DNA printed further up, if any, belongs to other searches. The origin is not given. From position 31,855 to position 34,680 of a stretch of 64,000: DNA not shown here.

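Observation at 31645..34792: Orphan 841-aa PD-(D/E)xK nuclease / P-loop NTPase fusion in an AT-rich islet: candidate single-gene defence system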

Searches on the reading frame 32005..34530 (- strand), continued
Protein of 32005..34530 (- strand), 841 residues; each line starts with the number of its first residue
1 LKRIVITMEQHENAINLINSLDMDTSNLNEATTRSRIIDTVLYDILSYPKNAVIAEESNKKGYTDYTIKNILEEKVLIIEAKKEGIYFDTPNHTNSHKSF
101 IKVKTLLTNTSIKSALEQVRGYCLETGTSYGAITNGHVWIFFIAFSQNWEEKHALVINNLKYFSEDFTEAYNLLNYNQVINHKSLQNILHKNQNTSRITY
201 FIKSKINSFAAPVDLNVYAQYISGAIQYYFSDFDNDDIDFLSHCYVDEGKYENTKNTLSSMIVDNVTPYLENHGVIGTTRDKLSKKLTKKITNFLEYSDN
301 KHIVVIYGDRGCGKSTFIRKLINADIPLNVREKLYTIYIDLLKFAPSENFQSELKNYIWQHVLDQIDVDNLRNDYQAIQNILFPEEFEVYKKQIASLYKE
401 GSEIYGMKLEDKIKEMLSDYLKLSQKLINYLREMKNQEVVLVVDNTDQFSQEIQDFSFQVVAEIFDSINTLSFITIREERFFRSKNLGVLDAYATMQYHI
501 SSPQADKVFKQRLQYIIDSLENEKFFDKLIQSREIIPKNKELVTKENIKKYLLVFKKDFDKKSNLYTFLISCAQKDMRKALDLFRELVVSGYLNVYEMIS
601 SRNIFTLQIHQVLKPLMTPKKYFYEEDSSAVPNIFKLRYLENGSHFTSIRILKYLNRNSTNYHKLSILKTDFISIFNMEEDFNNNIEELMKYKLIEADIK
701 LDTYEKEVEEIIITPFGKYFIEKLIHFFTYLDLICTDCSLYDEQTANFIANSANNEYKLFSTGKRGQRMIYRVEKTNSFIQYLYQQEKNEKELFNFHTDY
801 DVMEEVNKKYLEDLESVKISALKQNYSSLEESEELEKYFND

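Call 30: search_protein_families(library=pfam, alignment_id=A2, max_evalue=0.001)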
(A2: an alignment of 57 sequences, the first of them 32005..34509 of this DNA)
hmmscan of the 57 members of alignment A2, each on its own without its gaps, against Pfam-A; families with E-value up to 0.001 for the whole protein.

A. member 1, window:32005-34509:- (834 aa): 8 families
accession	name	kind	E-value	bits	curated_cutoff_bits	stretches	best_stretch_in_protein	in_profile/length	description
PF01637.24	ATPase_2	-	1.3e-06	28.9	33.2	1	285-439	12-119/225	ATPase domain predominantly from Archaea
PF13191.12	AAA_16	-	4.3e-06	27.8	32.6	1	284-448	12-150/167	AAA ATPase domain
PF24883.2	NPHP3_N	-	2.6e-05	24.9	24.8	0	283-317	11-45/164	Nephrocystin 3, N-terminal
PF13401.12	AAA_22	-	7.3e-05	23.5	27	0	293-445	4-99/130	AAA domain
PF13173.12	AAA_14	-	0.00026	21.4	27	1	294-354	2-57/129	AAA domain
PF05729.18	NACHT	-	0.00036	20.9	26.7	0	296-358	2-65/167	NACHT domain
PF25199.1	nSTAND_NTPase5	-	0.0006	20.1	34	0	420-449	86-115/145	Novel STAND NTPase 5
PF05673.19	DUF815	-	0.00069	19.3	23.8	0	274-317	34-76/249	Protein of unknown function (DUF815)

B. families by the number of members that match (of 57 scanned): 19 families
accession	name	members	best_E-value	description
PF13191.12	AAA_16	39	1.1e-10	AAA ATPase domain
PF13401.12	AAA_22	31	1.5e-07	AAA domain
PF13588.12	HSDR_N_2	19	1.6e-06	Type I restriction enzyme R protein N terminus (HSDR_N)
PF25199.1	nSTAND_NTPase5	14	4.3e-08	Novel STAND NTPase 5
PF13173.12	AAA_14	10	9.5e-06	AAA domain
PF01637.24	ATPase_2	9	6.4e-07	ATPase domain predominantly from Archaea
PF07693.20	KAP_NTPase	9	2.6e-06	KAP family P-loop domain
PF04313.20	HSDR_N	8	1.2e-06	Type I restriction enzyme R protein N terminus (HSDR_N)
PF05729.18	NACHT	8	5e-06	NACHT domain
PF24883.2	NPHP3_N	5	8.7e-06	Nephrocystin 3, N-terminal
PF05673.19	DUF815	2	2.9e-05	Protein of unknown function (DUF815)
PF04665.18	Pox_A32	2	4.1e-05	Poxvirus A32 protein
PF20720.3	nSTAND3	2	0.00026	Novel STAND NTPase 3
PF08011.17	PDDEXK_9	2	0.00054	PD-(D/E)XK nuclease superfamily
PF00931.28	NB-ARC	1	0.00016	NB-ARC domain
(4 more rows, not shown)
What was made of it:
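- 34036..34509 (-): N-terminal PD-(D/E)xK nuclease domain (aa 8-165), HsdR_N / Type IIG class. Pfam HSDR_N_2 hits 19/57 family members and HSDR_N hits 8/57 (call 30).
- Pfam hits across the family: AAA_16 39/57, HSDR_N_2 19/57, nSTAND_NTPase5 14/57 (call 30).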

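Call 31: fold_search(model_id=the predicted structure, library=pdb)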
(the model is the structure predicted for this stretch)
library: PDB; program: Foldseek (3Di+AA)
matches with E <= 10: 1126; with E <= 0.001: 73
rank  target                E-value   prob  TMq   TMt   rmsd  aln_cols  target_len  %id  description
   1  2qby_A                1.1e-06  1.00  0.21  0.42  14.6       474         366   14  Crystal structure of a heterodimer of Cdc6/Orc1 initiators bound to origin DNA (from S. solfataricus) (released 2007-09-11)
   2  1fnn_A                1.7e-06  1.00  0.19  0.36  16.3       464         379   11  CRYSTAL STRUCTURE OF CDC6P FROM PYROBACULUM AEROPHILUM (released 2000-10-04)
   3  7jpq_D                4.4e-06  1.00  0.20  0.35  16.1       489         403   12  ORC-O2-5: Human Origin Recognition Complex (ORC) with subunits 2,3,4,5 (released 2020-09-02)
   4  4xgc_D                7.6e-06  1.00  0.20  0.34  16.4       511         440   12  Crystal structure of the eukaryotic origin recognition complex (released 2015-04-01)
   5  7jk6_D                9.9e-06  1.00  0.20  0.34  16.8       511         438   12  Structure of Drosophila ORC in the active conformation (released 2020-09-09)
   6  7jk5_E                1.1e-05  1.00  0.17  0.32  14.4       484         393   12  Structure of Drosophila ORC bound to DNA (released 2020-09-09)
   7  7jpo_D                1.1e-05  1.00  0.21  0.38  16.4       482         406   12  ORC-O1AAA: Human Origin Recognition Complex (ORC) with dynamic/unresolved ORC2 WH (released 2020-09-02)
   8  5uj7_D                1.3e-05  1.00  0.19  0.35  16.3       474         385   14  Structure of the active form of human Origin Recognition Complex ATPase motor module, complex subunitS 1, 4, 5 (released 2017-02-08)
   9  7tjh_I                1.4e-05  1.00  0.18  0.34  15.9       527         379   12  S. cerevisiae ORC bound to 84 bp ARS1 DNA and Cdc6 (state 1) with flexible Orc6 N-terminal domain (released 2022-10-05)
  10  7jgr_E                1.8e-05  1.00  0.20  0.36  14.4       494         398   12  Structure of Drosophila ORC bound to DNA (84 bp) and Cdc6 (released 2020-09-09)
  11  4m9s_A                2.0e-05  1.00  0.17  0.25  18.2       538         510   11  crystal structure of CED-4 bound CED-3 fragment (released 2013-10-23)
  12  7cte_D                2.1e-05  1.00  0.21  0.36  16.2       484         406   12  Human Origin Recognition Complex, ORC2-5 (released 2021-01-06)
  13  7jgr_G                2.2e-05  1.00  0.20  0.38  15.4       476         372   12  Structure of Drosophila ORC bound to DNA (84 bp) and Cdc6 (released 2020-09-09)
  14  7ctf_D                2.6e-05  1.00  0.19  0.35  17.1       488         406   13  Human origin recognition complex 1-5 State II (released 2021-01-06)
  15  7jps_A                2.8e-05  1.00  0.18  0.38  16.1       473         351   11  ORC-DNA: Human Origin Recognition Complex (ORC) with DNA bound in the core (released 2020-09-09)
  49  7uqj_B                3.1e-04  1.00  0.18  0.24  20.8       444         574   14  Cryo-EM structure of the S. cerevisiae chromatin remodeler Yta7 hexamer bound to ATPgS and histone H3 tail in state II (released 2023-02-01)
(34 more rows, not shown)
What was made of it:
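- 33031..33645 (-): P-loop NTPase core (aa 296-500). Walker A is at 33583-33609, Walker B (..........) at 33187-33216 and sensor-1-like R477 at 33100-33102. A helical insert of about 95 aa follows strand 2. Foldseek matches Cdc6/Orc1, ORC4/5, CED-4 and Apaf-1 (call 31).
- On Avs/AVAST: Fold matches to CED-4/Apaf-1 rank after Cdc6/ORC (call 31).
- On ORC/Cdc6-clade AAA+ ATPase: Foldseek top hits are 2qby_A (1.1e-6), 1fnn_A and ORC4/5 (call 31).
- Closest known: ORC/Cdc6-clade AAA+ ATPases of defence systems. Same: The fold matches to Cdc6/Orc1 are shared (call 31).
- The best fold matches are the DNA-binding initiators Cdc6/Orc1 (call 31).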

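Call 33: list_cluster_members(proteins=[P0001, P0008, P0009, P0022, P0029])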
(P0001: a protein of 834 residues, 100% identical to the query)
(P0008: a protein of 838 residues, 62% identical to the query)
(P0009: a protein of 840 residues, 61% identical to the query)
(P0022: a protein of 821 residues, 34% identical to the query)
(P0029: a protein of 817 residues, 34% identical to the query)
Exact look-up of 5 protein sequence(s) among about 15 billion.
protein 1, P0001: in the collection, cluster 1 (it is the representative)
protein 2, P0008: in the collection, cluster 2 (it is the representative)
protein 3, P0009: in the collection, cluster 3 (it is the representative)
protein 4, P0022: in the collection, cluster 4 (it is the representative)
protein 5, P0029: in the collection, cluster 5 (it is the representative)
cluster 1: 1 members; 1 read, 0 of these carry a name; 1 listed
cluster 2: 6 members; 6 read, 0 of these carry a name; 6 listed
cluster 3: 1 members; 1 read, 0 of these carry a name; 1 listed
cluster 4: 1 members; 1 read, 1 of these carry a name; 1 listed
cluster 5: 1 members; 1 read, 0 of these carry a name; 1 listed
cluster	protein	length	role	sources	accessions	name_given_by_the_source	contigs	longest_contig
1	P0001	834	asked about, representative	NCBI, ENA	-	-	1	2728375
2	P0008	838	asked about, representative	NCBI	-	-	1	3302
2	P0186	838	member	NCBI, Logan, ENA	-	-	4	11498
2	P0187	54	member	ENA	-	-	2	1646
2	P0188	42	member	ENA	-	-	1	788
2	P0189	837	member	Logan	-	-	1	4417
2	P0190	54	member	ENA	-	-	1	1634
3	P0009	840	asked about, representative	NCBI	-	-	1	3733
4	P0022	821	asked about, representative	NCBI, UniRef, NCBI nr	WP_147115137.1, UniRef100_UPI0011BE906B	hypothetical protein [Tateyamaria sp. syn59] | hypothetical protein n=1 Tax=Tateyamaria sp. syn59 TaxID=2576942 RepID=UPI0011BE906B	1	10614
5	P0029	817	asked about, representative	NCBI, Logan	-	-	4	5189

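Call 39: find_related_loci(query=A1, collection=genome_contigs, flank=10000)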
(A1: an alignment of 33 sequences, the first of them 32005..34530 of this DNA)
Query A1 (841 aa) in genome_contigs; peptide patterns used: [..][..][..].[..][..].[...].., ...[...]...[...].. (x = any residue, [..] = any of these).
330 stretches matched a pattern; 138 encode a relative of the query (tblastn E <= 1e-3); the best 80 are kept; 80 distinct loci.
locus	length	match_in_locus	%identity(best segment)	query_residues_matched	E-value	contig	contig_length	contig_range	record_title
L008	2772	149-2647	60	8-840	0e+0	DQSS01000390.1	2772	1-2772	MAG TPA_asm: Arcobacter sp. isolate SZUA-1382 k95_111499, whole genome shotgun sequence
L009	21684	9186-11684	59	8-840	0e+0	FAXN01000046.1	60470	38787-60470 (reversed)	Sulfurovum sp. enrichment culture clone C5 genome assembly Zeitz Epsilonproteobacterium, contig BN3087_Contig_45, whole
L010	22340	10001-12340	39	22-803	7e-175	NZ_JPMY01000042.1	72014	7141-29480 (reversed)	Pseudomonas sp. ML96 ML96_Contig_42, whole genome shotgun sequence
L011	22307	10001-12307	37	27-796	3e-172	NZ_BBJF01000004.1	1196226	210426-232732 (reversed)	Paraburkholderia ginsengisoli NBRC 100965, whole genome shotgun sequence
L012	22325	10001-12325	38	25-805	1e-171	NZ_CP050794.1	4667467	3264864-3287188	Aeromonas media strain FiBL-01 chromosome, complete genome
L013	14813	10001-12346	39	23-796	3e-171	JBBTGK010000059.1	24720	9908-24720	MAG: Cyanobacteriota bacterium isolate H41-bin165_1 H41_bin165_1_000000000059, whole genome shotgun sequence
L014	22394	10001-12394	37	2-803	2e-171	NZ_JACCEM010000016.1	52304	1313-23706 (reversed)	Parapusillimonas granuli strain LMG 24012 NODE_16_length_52304_cov_71.578703, whole genome shotgun sequence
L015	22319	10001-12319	39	22-796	1e-170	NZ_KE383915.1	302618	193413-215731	Neptunomonas japonica DSM 18939 G511DRAFT_scaffold00003.3, whole genome shotgun sequence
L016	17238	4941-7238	37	29-796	8e-170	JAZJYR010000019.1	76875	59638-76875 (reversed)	MAG: Pseudomonadota bacterium isolate ADI_H1L3_4_122_18_3-bin012_1 ADIH1L34_B012_1_000000000019, whole genome shotgun se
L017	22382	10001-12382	35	3-796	7e-170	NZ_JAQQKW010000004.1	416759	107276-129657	Asticcacaulis currens strain DXS10W DXS10W_ctg04, whole genome shotgun sequence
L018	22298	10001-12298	37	29-796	9e-168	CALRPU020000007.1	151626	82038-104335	MAG: Hydrogenophaga intermedia isolate JJ-JE51-08-2-mx-bin537 genome assembly, contig: JJ-RD1035C5-400-C29, whole genome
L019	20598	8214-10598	35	7-796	1e-167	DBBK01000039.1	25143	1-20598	MAG TPA_asm: Brevundimonas sp. UBA986 UBA986_contig_1956, whole genome shotgun sequence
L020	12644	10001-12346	38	11-795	1e-167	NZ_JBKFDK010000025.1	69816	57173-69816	Motilimonas sp. KMU-193 25, whole genome shotgun sequence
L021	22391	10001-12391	36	29-825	5e-167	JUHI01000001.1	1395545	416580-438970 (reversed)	Rhizobium tropici strain PTD1 EX06DRAFT_scaffold00001.1_C, whole genome shotgun sequence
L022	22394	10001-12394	36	27-824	1e-166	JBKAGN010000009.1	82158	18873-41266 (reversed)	MAG: Hyphomicrobiales bacterium isolate Ske_MAG15 Ske_MAG15_0009, whole genome shotgun sequence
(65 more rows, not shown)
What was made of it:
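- That is a lower bound, and they spread over nine or more phyla (call 39).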

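Call 47: search_protein_families(library=pfam, alignment_id=A4, max_evalue=0.00001)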
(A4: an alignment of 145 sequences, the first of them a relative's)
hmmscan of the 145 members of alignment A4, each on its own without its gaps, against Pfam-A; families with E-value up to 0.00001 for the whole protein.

A. member 1, L067:12547-13080:+ (178 aa): 0 families

B. families by the number of members that match (of 145 scanned): 119 families (the first 25 are shown)
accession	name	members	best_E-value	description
PF05717.18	TnpB_IS66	2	7.4e-40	IS66 Orf2 like protein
PF13304.12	AAA_21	2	1.7e-14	AAA domain, putative AbiEii toxin, Type IV TA system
PF01740.26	STAS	2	2.5e-11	STAS domain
PF02463.25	SMC_N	2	6e-09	RecF/RecN/SMC N terminal domain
PF02867.20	Ribonuc_red_lgC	1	1.9e-184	Ribonucleotide reductase, barrel domain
PF02028.23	BCCT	1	2.9e-183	BCCT, betaine/carnitine/choline family transporter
PF00521.26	DNA_topoisoIV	1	2.1e-155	DNA gyrase/topoisomerase IV, subunit A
PF09334.17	tRNA-synt_1g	1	1.2e-152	tRNA synthetases class I (M)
PF16490.10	Oxidoreduct_C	1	4.3e-140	Putative oxidoreductase C terminal domain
PF00815.25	Histidinol_dh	1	3.6e-131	Histidinol dehydrogenase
PF02733.22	Dak1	1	8.5e-127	Dak1 domain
PF13166.12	AAA_13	1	2.3e-123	AAA domain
PF01642.28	MM_CoA_mutase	1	6.9e-120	Methylmalonyl-CoA mutase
PF04960.20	Glutaminase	1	4.4e-113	Glutaminase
PF10592.14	AIPR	1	2.2e-93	AIPR protein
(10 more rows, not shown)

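Call 48: search_protein_families(library=padloc, alignment_id=A4, max_evalue=1e-10)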
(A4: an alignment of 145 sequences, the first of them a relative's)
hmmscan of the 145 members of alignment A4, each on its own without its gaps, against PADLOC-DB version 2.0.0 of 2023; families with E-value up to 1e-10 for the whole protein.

A. member 1, L067:12547-13080:+ (178 aa): 0 families

B. families by the number of members that match (of 145 scanned): 219 families (the first 25 are shown)
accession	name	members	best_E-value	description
PDLC00835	E1-E2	2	2.9e-17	E1-E2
PDLC04135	mad3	2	5.8e-16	mads_3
PDLC00827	E1-E2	2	7.2e-14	E1-E2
PDLC03610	REase_MTase_IIG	1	0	Type IIG restriction enzyme-methyltransferase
PDLC04098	HerA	1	1e-267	-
PDLC02207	MzaE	1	5.7e-224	-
PDLC04079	SIR2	1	2.3e-162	-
PDLC04894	PDC-S06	1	1.7e-134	-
PDLC04887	PDC-S06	1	2.4e-132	-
PDLC04896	PDC-S06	1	2.9e-121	-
PDLC04102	HerA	1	1.9e-95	-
PDLC04105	HerA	1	3.5e-92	-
PDLC03631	REase_MTase_IIG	1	5.8e-89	Type IIG restriction enzyme-methyltransferase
PDLC04106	HerA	1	1.8e-87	-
PDLC03229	MTase_II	1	1e-84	Type II methyltransferase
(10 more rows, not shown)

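Call 50: search_protein_families(library=padloc, alignment_id=A5, max_evalue=1e-10)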
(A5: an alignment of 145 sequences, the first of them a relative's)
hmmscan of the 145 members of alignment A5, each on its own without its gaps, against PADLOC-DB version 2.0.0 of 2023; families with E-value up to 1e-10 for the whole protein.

A. member 1, L028:2313-3173:+ (287 aa): 0 families

B. families by the number of members that match (of 145 scanned): 70 families (the first 25 are shown)
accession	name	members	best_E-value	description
PDLC04135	mad3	2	1.5e-30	mads_3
PDLC00113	GajB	1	1.1e-250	UrvD helicase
PDLC02204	MzaB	1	2.6e-179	-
PDLC04852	PDC-S05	1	1.1e-144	-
PDLC04853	PDC-S05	1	1.3e-131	-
PDLC04851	PDC-S05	1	6.3e-125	-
PDLC04843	PDC-S05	1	2.5e-106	-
PDLC04868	PDC-S05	1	4.1e-106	-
PDLC00135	GajB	1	6.2e-104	UrvD helicase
PDLC04871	PDC-S05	1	4.2e-99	-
PDLC04864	PDC-S05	1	1.3e-97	-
PDLC04870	PDC-S05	1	5.2e-86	-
PDLC00143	GajB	1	4.4e-76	UrvD helicase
PDLC00111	GajB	1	4.3e-71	UrvD helicase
PDLC04876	PDC-S05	1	2.5e-66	-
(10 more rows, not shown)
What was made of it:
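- Genes 6 kb or more away hit 70 families (calls 48, 50).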

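Call 52: find_related_loci(query=A1, collection=viral_contigs, flank=8000)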
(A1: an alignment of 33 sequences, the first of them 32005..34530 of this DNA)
Query A1 (841 aa) in viral_contigs; peptide patterns used: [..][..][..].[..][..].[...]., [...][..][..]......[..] (x = any residue, [..] = any of these).
600 stretches matched a pattern, but none encodes a relative of the query by tblastn (E <= 1e-3).
